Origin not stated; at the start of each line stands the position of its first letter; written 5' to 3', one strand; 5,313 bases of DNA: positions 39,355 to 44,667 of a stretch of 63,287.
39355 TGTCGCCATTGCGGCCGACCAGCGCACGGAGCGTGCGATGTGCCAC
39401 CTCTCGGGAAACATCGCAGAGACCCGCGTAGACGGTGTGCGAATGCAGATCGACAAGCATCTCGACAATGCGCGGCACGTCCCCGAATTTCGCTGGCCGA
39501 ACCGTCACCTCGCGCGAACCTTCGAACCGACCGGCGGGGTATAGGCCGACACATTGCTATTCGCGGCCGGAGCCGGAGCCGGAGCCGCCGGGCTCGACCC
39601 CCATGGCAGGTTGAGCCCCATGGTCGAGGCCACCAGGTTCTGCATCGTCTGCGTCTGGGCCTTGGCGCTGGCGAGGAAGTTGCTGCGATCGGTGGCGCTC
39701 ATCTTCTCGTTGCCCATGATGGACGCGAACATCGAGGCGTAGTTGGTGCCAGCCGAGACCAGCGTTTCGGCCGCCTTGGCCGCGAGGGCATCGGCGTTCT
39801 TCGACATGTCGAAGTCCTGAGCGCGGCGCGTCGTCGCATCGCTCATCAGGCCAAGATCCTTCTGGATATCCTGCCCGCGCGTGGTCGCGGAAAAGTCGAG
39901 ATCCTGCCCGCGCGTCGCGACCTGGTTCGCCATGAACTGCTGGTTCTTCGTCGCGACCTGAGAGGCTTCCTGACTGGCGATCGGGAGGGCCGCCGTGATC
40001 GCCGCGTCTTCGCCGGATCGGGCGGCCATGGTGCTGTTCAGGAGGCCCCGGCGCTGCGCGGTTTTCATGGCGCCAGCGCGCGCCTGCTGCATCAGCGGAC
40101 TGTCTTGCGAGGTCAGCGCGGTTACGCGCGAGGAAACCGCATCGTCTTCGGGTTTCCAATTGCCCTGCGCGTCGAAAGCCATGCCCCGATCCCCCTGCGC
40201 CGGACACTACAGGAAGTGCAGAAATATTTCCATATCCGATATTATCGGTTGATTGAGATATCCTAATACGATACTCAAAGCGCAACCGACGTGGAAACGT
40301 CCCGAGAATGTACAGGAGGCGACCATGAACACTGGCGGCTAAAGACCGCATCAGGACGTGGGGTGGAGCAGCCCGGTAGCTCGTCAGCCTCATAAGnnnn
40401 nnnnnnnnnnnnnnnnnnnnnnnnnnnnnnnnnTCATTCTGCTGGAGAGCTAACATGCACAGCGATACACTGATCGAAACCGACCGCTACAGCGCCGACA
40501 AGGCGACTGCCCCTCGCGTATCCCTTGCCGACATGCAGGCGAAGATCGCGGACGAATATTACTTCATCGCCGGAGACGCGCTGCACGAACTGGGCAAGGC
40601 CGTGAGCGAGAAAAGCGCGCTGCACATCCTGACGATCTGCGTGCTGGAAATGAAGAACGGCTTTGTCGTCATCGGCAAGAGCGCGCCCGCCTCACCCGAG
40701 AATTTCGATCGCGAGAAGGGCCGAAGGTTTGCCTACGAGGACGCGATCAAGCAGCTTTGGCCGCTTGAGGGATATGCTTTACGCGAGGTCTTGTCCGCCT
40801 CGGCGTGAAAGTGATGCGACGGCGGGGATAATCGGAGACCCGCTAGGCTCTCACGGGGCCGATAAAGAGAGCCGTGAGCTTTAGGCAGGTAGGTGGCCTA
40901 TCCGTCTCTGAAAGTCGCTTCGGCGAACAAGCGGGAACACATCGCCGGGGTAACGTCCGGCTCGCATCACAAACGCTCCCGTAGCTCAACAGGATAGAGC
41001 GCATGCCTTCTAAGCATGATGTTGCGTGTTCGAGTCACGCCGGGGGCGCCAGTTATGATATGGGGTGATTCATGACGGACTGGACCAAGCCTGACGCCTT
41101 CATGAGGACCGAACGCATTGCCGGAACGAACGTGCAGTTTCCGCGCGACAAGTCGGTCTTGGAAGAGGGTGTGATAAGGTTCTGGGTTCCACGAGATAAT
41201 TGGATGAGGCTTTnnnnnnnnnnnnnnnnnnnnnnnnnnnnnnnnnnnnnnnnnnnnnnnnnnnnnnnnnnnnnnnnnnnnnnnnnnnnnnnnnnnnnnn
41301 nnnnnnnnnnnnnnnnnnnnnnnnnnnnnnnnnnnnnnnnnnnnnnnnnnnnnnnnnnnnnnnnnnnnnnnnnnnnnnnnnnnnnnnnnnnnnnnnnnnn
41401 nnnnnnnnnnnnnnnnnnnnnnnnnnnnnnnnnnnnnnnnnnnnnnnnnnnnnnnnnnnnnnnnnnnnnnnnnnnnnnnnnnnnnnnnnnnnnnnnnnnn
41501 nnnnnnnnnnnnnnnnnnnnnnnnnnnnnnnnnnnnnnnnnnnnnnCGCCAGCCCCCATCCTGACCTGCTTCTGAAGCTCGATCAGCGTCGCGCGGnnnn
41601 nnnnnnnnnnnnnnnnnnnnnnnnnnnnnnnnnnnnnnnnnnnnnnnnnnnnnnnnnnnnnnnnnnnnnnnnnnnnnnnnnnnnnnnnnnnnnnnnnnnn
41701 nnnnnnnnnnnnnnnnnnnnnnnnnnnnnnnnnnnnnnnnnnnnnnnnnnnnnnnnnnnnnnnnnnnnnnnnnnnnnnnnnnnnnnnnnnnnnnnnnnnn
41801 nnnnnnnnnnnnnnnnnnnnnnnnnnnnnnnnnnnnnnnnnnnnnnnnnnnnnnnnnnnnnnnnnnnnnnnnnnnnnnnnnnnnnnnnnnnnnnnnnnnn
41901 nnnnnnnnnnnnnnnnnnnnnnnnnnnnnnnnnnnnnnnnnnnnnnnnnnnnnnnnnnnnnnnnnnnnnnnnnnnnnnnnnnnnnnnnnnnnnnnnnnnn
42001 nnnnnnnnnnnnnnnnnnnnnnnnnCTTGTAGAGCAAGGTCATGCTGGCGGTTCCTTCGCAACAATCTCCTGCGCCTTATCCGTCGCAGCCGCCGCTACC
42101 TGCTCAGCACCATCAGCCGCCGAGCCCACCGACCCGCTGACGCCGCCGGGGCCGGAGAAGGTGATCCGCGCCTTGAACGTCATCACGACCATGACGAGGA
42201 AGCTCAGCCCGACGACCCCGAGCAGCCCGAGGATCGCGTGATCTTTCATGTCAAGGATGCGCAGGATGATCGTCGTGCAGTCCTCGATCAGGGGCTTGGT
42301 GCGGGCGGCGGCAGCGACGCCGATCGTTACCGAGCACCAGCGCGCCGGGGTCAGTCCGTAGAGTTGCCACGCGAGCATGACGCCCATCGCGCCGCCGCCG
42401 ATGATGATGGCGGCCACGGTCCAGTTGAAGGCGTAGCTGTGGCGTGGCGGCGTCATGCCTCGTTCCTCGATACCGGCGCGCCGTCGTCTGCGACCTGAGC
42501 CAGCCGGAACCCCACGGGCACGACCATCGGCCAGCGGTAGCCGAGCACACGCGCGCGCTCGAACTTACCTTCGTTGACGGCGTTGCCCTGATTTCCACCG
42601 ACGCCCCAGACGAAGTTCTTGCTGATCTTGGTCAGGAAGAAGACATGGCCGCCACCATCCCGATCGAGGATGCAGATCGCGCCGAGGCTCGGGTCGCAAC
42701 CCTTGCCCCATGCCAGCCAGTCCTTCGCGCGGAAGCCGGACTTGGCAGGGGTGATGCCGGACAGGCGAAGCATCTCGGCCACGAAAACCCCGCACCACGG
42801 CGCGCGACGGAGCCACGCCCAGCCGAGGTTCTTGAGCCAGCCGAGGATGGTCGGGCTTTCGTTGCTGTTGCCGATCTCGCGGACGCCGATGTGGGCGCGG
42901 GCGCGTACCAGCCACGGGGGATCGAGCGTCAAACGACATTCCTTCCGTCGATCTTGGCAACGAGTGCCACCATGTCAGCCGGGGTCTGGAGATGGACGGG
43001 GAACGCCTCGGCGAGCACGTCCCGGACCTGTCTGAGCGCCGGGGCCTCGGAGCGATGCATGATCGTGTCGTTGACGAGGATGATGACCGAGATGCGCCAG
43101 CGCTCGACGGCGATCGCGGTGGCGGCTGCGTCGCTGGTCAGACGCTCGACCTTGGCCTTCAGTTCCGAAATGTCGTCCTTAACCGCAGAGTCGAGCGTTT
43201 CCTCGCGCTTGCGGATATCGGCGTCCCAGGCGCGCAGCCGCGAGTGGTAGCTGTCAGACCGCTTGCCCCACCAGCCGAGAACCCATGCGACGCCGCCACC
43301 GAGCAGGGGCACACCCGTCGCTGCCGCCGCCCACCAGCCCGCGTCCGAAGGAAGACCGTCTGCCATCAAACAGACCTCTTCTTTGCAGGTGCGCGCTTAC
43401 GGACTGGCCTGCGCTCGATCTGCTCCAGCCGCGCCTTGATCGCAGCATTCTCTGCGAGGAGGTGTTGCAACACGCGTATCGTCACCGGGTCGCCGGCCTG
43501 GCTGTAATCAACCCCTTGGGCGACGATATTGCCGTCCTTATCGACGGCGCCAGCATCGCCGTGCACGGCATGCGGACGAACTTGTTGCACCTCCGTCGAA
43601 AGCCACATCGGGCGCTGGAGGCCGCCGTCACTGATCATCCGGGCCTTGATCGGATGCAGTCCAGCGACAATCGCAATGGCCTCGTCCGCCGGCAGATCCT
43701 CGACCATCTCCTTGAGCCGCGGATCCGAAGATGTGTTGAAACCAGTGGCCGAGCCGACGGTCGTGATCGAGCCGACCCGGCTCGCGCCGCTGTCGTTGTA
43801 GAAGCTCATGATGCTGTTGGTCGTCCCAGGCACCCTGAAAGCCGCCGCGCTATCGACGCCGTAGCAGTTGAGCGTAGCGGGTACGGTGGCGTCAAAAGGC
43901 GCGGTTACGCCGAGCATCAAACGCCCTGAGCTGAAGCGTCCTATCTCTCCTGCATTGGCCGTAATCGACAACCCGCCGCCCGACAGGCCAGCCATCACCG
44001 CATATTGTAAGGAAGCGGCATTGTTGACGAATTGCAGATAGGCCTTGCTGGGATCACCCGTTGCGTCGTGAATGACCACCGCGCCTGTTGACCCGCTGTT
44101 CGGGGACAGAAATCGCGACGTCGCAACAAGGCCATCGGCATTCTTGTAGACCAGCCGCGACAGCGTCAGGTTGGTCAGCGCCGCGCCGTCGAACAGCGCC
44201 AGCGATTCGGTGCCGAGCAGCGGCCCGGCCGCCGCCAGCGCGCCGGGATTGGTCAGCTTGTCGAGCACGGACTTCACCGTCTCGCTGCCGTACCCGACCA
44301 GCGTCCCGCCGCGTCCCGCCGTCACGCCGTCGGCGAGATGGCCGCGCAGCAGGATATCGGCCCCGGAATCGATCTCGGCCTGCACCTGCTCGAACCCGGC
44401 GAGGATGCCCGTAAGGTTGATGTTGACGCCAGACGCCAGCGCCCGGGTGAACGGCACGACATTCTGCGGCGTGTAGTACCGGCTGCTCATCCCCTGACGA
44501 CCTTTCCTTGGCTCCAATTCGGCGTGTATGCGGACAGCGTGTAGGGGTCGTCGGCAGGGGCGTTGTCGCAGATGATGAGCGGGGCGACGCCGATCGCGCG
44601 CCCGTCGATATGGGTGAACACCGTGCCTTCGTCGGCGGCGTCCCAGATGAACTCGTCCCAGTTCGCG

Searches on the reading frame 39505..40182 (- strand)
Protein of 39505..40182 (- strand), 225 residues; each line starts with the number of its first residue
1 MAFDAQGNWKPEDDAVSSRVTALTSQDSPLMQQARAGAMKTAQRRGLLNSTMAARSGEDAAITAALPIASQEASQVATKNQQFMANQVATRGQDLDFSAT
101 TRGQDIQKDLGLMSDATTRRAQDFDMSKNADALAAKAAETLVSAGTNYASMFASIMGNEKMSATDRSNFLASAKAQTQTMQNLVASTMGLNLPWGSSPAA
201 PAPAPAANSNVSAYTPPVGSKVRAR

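Call 64: find_encoding_contigs(protein=window:39505-40182:-, flank=10000, max_places=3)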
Protein window:39505-40182:- (225 aa): no gene with exactly this product is on record in the collection.

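Call 65: search_protein_families(library=pfam, proteins=[window:39505-40182:-], max_evalue=0.001)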
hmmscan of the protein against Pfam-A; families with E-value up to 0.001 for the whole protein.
window:39505-40182:- (225 aa): 0 families

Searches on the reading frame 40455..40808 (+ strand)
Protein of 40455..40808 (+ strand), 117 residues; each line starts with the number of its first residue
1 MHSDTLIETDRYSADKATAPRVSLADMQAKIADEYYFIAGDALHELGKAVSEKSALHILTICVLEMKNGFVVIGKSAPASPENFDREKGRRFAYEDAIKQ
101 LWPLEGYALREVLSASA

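Call 92: search_protein_families(library=pfam, proteins=[window:40455-40808:+], max_evalue=0.001)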
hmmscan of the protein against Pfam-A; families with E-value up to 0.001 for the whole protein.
window:40455-40808:+ (117 aa): 1 family
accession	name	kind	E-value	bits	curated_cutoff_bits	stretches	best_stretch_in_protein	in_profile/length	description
PF13876.11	Phage_gp49_66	-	6.6e-21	75.1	27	1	25-112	4-81/82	Phage protein (N4 Gp49/phage Sf6 gene 66) family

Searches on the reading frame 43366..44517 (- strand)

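Call 35: search_protein_families(library=phrogs, proteins=[window:43366-44517:-], max_evalue=0.01)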
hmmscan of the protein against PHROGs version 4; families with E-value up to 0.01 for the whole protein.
window:43366-44517:- (383 aa): 7 families
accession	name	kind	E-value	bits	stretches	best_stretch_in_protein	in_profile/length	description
phrog_22896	-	tail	4e-15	56.1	1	111-355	571-799/808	tail protein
phrog_18345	-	tail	7.9e-12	45.3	1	233-341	823-928/956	tail fiber protein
phrog_19195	-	head and packaging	3.5e-10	39.2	1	232-332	1257-1354/1425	virion structural protein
phrog_1980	-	tail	2.5e-05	24.8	1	193-369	276-435/449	tail fiber protein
phrog_28992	-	unknown function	0.00062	20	1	163-329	146-313/343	-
phrog_24607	-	tail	0.0021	17.6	1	233-335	458-571/674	tail protein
phrog_18186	-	tail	0.0042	16.8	1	227-324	448-544/582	baseplate wedge subunit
